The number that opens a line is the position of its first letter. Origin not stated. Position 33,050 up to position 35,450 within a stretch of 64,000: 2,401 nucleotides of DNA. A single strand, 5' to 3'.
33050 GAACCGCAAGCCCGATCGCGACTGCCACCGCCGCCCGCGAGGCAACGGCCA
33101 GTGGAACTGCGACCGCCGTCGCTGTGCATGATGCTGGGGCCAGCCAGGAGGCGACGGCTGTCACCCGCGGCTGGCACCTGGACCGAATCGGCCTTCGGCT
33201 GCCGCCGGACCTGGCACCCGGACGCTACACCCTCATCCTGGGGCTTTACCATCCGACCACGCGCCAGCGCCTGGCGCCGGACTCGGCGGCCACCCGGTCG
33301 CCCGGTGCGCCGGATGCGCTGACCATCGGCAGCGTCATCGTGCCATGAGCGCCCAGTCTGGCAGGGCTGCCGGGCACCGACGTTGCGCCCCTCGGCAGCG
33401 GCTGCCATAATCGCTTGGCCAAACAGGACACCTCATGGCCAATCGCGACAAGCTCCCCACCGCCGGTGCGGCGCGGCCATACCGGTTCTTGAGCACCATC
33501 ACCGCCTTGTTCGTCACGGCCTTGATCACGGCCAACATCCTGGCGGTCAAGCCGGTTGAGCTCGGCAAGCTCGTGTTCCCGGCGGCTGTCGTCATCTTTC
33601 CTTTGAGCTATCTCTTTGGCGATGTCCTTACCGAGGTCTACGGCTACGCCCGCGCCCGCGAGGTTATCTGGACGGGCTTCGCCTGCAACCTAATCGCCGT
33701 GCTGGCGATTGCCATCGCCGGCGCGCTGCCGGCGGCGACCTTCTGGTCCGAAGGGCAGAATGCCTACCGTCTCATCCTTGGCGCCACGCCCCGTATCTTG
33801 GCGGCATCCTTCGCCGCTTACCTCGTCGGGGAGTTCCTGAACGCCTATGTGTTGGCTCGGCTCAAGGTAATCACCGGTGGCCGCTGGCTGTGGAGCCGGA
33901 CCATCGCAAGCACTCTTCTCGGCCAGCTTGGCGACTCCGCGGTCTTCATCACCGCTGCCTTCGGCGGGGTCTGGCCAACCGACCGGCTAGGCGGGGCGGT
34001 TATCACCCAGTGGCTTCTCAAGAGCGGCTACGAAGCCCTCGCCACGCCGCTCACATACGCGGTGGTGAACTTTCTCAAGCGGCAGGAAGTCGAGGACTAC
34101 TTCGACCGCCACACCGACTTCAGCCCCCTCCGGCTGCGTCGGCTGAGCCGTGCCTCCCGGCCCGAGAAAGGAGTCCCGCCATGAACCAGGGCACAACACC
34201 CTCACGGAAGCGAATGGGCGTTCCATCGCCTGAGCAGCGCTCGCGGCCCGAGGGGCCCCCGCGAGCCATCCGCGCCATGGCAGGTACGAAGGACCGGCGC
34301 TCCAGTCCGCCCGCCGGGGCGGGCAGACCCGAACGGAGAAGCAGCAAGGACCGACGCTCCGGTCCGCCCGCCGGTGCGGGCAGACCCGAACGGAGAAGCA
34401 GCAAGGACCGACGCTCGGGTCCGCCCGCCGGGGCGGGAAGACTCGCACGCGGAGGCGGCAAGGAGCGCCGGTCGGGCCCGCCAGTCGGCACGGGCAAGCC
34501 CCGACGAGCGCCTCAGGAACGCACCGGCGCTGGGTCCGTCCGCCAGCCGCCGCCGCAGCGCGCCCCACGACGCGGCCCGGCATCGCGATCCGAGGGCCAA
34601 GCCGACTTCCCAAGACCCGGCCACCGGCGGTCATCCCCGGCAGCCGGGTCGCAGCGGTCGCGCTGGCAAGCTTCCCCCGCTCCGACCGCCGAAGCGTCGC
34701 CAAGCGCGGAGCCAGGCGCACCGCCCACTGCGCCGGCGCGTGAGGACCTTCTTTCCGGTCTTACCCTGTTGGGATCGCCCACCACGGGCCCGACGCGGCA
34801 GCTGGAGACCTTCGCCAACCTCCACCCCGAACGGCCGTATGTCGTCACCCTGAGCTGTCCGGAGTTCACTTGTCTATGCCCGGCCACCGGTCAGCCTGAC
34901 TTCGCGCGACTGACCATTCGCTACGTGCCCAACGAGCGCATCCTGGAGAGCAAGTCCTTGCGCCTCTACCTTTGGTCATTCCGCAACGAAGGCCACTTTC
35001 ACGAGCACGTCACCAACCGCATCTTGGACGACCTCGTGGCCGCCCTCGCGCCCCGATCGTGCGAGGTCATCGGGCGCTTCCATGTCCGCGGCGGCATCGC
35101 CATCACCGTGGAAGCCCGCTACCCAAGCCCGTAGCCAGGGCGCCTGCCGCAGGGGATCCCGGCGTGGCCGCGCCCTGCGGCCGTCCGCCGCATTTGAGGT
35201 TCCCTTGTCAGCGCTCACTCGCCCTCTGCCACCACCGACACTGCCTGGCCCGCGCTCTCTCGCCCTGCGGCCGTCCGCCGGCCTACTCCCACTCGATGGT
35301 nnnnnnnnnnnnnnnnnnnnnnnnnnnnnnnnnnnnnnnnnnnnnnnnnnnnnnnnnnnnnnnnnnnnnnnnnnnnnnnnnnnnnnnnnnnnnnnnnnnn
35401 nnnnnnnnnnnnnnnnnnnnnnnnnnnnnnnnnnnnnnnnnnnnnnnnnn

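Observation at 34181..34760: QueF with a 190-aa disordered Arg/Ser/Pro/Gly-rich repeat extension, coupled to the yhhQ stop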

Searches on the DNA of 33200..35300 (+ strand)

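Call 32: search_rna_families(source=window, start=33200, end=35300, threshold=evalue, max_evalue=10)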
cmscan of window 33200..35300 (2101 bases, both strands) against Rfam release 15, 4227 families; matches with E-value up to 10: 3.
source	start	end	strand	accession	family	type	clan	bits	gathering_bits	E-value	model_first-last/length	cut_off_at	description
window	34218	34289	-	RF03219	mir-602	Gene; miRNA;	-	21.6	90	0.81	1-85/85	no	mir-602 microRNA precursor family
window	33339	33391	+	RF03611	mir-7147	Gene; miRNA;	-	17.7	90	2.4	1-58/58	no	mir-7147 microRNA precursor family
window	33351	33415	-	RF01275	sR22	Gene; snRNA; snoRNA; CD-box;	-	16.5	40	4.2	1-58/58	no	Small nucleolar RNA sR22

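Call 33: search_rna_families(sources=[L001, L002, L003, L004, L005, L006, L007, L081, L082, L016, L018, L023, L078], threshold=gathering)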
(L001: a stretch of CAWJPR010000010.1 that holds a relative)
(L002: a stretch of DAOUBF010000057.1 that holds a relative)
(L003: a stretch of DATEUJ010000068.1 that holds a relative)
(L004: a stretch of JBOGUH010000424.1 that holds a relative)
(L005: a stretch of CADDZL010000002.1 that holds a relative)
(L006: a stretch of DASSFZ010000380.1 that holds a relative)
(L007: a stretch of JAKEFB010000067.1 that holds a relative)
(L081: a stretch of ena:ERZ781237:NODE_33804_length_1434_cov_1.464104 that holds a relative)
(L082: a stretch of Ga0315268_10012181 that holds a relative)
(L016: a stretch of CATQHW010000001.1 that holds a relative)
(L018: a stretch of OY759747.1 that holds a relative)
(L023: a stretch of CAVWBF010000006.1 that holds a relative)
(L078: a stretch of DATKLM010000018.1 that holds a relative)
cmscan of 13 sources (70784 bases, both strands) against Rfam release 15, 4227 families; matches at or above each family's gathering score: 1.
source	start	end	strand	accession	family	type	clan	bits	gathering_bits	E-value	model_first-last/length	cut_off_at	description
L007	725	838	-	RF00059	TPP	Cis-reg; riboswitch;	-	57.3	54.3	1.4e-08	1-105/105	no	TPP riboswitch aptamer (THI element)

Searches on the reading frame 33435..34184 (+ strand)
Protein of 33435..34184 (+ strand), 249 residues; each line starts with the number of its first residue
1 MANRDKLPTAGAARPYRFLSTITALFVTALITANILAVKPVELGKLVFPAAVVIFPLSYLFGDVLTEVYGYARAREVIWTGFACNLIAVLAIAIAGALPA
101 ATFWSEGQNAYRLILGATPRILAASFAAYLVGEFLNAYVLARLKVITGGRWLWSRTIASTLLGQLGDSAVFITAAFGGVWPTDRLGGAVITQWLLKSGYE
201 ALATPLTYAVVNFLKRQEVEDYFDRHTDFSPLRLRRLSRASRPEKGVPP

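Call 7: search_protein_families(library=pfam, proteins=[window:33435-34184:+], max_evalue=0.01)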
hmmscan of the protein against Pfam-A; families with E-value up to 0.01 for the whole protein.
window:33435-34184:+ (249 aa): 1 family
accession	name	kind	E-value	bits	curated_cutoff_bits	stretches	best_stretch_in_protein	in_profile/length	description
PF02592.20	Vut_1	-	4.2e-50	170.5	27.2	1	49-210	1-152/152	Putative vitamin uptake transporter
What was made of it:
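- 33435..34184 (+): yhhQ (COG1738/Vut_1), a predicted preQ0/preQ1 salvage transporter. Pfam PF02592, E 4.2e-50 (call 7).
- On YhhQ/COG1738 queuosine-precursor transporter (the partner gene): PF02592, E 4e-50 (call 7).
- Checked: The yhhQ/Vut_1 ORF is 33435..34184 (Pfam PF02592, E 4e-50, call 7).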

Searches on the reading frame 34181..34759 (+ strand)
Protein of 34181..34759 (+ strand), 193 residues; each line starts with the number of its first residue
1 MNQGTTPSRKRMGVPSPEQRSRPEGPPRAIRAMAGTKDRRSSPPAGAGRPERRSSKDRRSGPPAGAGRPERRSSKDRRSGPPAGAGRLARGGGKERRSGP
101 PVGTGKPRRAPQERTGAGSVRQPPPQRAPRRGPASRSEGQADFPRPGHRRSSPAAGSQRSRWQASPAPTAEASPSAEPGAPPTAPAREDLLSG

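Call 39: search_protein_families(library=pfam, proteins=[window:34181-34738:+], max_evalue=10)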
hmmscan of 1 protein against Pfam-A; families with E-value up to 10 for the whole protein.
seq(186 aa): 0 families
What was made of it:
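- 34181..34738 (+): N-terminal extension, codons 1-186: basic (net +27), R/P/G/S/A-rich, predicted disordered, and an orphan sequence. No Pfam match (call 39).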

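Call 56: find_homologous_proteins(query=window:34181-34759:+, max_evalue=0.01)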
Query seq(193 aa): 8000 candidates shared short words with the query, none scored E <= 0.01.
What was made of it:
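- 34181..34738 (+): No homologue among 5.8 billion protein clusters (call 56).
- Tried and rejected: The tract alone has no homologue at E <= 0.01 (call 56).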
